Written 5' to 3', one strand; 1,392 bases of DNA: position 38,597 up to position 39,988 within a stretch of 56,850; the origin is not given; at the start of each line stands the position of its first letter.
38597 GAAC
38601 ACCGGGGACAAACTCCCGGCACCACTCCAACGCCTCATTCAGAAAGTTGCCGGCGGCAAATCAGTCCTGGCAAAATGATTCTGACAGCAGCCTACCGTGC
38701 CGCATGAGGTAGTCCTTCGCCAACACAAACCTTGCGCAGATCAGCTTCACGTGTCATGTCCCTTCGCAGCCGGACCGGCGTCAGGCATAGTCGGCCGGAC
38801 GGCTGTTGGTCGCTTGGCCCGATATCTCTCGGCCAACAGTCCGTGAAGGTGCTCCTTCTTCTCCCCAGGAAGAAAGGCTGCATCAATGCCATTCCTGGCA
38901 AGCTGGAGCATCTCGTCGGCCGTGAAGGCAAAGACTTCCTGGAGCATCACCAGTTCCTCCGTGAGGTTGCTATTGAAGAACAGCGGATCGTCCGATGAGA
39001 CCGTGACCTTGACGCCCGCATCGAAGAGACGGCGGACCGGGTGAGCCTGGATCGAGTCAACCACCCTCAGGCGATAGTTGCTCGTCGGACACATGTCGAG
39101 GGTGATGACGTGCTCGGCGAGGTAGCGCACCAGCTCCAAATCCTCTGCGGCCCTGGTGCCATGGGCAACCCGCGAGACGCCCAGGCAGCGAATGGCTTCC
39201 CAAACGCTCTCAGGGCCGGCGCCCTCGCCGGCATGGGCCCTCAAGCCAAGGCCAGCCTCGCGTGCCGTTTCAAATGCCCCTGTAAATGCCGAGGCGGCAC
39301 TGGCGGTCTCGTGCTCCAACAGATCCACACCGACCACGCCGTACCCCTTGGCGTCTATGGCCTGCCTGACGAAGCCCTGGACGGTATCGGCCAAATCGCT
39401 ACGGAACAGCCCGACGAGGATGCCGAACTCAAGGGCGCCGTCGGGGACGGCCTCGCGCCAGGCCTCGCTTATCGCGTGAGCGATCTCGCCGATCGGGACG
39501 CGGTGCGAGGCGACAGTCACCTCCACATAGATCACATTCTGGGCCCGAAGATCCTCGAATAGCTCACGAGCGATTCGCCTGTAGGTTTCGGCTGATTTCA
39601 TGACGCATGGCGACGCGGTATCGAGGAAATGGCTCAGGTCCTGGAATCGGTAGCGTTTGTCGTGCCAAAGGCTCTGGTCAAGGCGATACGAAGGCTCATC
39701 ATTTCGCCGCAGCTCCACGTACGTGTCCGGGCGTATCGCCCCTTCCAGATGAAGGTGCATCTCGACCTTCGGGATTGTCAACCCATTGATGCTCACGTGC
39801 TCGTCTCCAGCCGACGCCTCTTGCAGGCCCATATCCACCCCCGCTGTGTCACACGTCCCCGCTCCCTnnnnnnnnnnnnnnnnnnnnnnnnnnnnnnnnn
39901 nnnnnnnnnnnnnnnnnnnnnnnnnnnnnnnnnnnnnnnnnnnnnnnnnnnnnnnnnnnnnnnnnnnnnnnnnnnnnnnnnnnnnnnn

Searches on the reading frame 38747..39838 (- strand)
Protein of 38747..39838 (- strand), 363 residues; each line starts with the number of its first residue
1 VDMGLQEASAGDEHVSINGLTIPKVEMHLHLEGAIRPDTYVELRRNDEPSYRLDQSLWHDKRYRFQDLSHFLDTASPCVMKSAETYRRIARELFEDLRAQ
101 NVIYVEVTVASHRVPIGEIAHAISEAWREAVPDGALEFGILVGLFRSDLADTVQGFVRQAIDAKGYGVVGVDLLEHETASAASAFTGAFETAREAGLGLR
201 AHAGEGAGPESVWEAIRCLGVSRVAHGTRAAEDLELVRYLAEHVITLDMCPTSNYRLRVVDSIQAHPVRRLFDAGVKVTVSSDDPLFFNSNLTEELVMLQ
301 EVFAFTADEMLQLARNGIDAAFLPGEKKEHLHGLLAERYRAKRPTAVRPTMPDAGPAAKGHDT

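Call 21: search_protein_families(library=pfam, proteins=[window:38747-39838:-], max_evalue=0.0001)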
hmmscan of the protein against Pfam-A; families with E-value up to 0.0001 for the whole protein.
window:38747-39838:- (363 aa): 2 families
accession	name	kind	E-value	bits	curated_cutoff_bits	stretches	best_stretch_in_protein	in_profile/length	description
PF00962.28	A_deaminase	-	2.2e-71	241.1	27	1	23-333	1-325/330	Adenosine deaminase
PF19326.5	AMP_deaminase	-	2.2e-08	33.4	27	1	198-333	453-587/630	AMP deaminase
